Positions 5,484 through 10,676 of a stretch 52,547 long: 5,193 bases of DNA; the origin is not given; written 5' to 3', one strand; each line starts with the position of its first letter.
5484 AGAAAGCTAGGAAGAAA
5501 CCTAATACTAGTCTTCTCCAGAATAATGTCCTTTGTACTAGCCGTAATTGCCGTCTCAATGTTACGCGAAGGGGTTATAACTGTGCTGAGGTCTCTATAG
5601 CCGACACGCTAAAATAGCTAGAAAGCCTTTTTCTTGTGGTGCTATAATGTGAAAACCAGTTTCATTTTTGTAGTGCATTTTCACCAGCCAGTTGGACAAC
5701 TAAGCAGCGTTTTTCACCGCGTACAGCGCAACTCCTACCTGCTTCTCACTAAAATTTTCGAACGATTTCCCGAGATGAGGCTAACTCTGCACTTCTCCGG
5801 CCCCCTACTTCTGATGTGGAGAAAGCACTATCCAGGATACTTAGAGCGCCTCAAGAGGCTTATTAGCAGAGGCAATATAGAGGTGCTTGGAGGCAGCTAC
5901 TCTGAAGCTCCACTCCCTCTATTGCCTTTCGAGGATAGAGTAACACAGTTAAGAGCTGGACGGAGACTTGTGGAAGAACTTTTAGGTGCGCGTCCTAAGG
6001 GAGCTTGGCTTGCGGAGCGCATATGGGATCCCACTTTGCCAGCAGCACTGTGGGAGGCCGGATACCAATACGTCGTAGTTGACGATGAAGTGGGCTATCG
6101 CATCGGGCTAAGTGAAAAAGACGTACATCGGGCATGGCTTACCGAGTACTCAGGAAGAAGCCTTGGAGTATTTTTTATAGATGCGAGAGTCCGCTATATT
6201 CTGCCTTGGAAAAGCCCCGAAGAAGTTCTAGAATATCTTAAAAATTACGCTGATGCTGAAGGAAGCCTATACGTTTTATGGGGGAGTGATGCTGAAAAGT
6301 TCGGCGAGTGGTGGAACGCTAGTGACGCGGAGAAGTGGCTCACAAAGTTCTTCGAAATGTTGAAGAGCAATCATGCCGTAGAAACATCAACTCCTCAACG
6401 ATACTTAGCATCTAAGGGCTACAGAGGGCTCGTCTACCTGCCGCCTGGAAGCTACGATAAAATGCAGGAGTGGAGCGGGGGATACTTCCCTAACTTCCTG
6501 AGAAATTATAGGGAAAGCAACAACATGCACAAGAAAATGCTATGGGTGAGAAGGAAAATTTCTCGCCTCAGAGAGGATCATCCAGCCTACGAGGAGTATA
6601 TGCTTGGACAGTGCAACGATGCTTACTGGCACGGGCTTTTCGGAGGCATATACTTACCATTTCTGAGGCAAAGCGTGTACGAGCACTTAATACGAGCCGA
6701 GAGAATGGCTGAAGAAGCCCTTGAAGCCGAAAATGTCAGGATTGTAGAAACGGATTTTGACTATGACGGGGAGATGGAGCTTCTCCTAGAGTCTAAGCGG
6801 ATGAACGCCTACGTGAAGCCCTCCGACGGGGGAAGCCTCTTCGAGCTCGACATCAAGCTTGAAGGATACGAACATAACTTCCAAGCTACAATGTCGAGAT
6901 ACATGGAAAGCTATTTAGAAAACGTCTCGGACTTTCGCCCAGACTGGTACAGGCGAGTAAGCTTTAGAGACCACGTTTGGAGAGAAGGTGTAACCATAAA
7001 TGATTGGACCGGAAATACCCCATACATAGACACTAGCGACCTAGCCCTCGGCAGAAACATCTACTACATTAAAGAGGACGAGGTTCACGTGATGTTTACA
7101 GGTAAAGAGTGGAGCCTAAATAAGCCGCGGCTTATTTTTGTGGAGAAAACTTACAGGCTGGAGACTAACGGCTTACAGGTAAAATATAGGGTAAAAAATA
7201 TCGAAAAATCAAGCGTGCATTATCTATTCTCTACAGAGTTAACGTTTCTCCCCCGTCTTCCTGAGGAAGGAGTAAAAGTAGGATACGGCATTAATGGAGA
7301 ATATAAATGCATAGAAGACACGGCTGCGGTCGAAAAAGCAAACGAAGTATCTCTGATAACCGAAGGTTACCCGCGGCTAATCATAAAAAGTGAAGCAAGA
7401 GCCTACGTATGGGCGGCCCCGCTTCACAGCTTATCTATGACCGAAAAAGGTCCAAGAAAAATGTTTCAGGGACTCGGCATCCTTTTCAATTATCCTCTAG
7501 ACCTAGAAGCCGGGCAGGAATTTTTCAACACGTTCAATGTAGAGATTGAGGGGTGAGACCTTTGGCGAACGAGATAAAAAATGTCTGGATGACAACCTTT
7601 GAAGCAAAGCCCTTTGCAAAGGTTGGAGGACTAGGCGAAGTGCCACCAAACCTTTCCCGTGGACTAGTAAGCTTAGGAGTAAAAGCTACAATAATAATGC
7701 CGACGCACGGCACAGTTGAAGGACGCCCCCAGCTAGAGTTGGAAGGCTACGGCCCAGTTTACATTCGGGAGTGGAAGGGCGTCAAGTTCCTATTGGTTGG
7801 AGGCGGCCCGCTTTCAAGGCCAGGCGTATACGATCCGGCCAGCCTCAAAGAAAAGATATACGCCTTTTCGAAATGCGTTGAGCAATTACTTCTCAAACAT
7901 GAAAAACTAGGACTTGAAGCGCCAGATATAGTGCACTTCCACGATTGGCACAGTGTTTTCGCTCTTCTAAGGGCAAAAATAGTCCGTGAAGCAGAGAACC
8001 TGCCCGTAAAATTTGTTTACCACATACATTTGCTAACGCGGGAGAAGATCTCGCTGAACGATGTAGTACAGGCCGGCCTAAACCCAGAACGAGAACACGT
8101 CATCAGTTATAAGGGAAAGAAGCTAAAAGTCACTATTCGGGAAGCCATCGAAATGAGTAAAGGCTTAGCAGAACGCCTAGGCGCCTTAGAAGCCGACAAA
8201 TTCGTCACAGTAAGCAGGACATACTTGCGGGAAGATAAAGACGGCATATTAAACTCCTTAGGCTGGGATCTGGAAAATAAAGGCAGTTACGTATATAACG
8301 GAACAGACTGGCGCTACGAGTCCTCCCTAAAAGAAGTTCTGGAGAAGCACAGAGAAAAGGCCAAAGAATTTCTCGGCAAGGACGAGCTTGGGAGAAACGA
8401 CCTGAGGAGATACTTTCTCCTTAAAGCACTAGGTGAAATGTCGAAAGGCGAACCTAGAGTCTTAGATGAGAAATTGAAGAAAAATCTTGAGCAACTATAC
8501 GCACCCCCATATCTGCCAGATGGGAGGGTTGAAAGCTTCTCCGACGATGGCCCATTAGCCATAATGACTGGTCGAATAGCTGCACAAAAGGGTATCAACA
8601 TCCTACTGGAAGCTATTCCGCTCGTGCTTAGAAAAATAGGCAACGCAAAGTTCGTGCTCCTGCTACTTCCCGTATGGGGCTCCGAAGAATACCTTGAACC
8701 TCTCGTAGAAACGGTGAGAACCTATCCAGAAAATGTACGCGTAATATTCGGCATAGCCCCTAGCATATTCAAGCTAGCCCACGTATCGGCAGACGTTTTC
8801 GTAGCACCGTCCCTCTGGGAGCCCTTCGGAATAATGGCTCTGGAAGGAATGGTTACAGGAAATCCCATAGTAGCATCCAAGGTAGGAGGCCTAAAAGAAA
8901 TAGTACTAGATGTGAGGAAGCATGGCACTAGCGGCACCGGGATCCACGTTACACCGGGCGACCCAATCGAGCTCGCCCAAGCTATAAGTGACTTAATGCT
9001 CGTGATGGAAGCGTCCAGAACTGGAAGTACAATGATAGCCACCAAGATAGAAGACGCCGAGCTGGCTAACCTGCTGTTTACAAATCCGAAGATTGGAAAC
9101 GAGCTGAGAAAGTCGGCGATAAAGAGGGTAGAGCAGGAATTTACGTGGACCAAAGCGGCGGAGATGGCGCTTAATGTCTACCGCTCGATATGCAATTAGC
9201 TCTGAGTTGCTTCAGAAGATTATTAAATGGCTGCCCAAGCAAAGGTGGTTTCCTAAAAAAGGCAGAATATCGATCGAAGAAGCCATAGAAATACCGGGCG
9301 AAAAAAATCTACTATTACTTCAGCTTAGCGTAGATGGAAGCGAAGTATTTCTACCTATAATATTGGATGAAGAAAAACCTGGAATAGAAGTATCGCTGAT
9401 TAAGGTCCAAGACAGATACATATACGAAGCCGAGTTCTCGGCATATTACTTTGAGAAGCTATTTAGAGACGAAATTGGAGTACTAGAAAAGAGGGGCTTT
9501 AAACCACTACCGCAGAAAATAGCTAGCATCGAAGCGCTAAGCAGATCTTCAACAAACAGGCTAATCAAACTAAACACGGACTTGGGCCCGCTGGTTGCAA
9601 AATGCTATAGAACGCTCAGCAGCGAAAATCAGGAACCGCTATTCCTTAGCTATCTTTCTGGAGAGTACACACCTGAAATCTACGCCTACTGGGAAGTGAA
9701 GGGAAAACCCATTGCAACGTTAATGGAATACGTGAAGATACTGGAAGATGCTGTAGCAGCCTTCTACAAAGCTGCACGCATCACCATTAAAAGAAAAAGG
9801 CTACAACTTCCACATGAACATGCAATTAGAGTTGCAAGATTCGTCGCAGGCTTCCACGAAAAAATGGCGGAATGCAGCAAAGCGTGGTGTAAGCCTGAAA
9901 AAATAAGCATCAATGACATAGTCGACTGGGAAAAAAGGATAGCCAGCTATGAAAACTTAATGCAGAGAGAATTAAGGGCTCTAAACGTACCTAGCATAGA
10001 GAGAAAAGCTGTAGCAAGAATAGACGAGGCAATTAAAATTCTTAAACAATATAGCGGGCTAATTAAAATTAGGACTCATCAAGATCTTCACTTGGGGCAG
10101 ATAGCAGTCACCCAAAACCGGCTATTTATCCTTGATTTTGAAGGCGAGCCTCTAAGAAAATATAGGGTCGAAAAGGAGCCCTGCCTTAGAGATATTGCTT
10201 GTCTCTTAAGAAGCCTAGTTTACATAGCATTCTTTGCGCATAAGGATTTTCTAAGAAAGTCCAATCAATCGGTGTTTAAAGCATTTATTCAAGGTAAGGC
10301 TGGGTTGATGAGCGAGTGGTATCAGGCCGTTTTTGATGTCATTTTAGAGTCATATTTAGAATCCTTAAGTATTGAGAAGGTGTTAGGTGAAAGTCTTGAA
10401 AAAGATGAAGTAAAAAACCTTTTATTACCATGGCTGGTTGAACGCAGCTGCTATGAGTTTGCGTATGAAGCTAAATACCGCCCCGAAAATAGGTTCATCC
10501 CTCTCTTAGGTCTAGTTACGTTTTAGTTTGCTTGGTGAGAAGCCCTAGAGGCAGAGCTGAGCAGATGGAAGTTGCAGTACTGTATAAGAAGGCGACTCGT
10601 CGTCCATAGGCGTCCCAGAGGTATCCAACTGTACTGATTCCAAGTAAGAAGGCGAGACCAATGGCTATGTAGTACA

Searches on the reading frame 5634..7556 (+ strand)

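Call 10: search_protein_families(library=pfam, proteins=[window:5634-7556:+], max_evalue=0.0001)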
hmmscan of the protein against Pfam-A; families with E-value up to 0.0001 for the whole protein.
window:5634-7556:+ (640 aa): 4 families
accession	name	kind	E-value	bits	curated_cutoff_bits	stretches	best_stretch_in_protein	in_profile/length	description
PF03065.20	Glyco_hydro_57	-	8.3e-39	134.1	21.2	1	25-270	46-291/291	Glycosyl hydrolase family 57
PF09094.16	AmyA-A_glucT_m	-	2.7e-34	117.9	27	1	283-358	1-79/80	Alpha-amylase/4-alpha-glucanotransferase, middle domain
PF09095.17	AmyA-gluTrfs_C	-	6.7e-33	114.9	22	2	435-629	89-279/284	Alpha-amylase/4-alpha-glucanotransferase, C-terminal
PF01074.27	Glyco_hydro_38N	-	2e-10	40.9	25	1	17-260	9-254/270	Glycosyl hydrolases family 38 N-terminal domain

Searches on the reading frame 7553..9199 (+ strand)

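Call 10: search_protein_families(library=pfam, proteins=[window:7553-9199:+], max_evalue=0.0001)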
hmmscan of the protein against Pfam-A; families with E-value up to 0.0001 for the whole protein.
window:7553-9199:+ (548 aa): 6 families
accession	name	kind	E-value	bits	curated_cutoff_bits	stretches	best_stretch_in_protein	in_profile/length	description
PF08323.17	Glyco_transf_5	-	2.1e-28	100.1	22.7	1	10-227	1-223/239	Starch synthase catalytic domain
PF13692.12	Glyco_trans_1_4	-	4.8e-22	79.2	27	1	334-482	2-140/142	Glycosyl transferases group 1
PF00534.26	Glycos_transf_1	-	5e-22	78.7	26.4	1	329-482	11-156/172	Glycosyl transferases group 1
PF20706.3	GT4-conflict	-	3.6e-08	33.2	26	1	332-499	196-372/385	Family 4 Glycosyltransferase in conflict systems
PF13439.12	Glyco_transf_4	-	7e-07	29.9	28.5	1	24-181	1-109/170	Glycosyltransferase Family 4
PF13579.12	Glyco_trans_4_4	-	7.1e-06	26.9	29.7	1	25-223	1-137/158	Glycosyl transferase 4-like domain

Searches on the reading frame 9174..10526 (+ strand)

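Call 10: search_protein_families(library=pfam, proteins=[window:9174-10526:+], max_evalue=0.0001)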
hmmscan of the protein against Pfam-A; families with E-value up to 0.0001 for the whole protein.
window:9174-10526:+ (450 aa): 0 families

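Call 83: search_protein_families(library=ncbifam, proteins=[window:9174-10526:+], max_evalue=0.01)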
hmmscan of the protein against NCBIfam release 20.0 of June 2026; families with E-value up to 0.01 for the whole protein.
window:9174-10526:+ (450 aa): 3 families
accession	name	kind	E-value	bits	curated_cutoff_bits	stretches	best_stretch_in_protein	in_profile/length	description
TIGR02457.1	TreS_Cterm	hypoth_equivalog_domain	2.8e-31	108.8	375.05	1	216-448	287-526/529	putative maltokinase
NF041273.1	GlcN_kinase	equivalog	8.9e-12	44.9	550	1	213-358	176-316/391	glucosamine kinase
NF011293.0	PRK14705.1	equivalog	5.8e-10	37.4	2376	1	298-439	331-458/1224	1,4-alpha-glucan branching enzyme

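Call 84: search_protein_families(library=padloc, proteins=[window:9174-10526:+], max_evalue=0.001)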
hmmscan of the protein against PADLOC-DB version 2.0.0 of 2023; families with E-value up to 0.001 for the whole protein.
window:9174-10526:+ (450 aa): 0 families
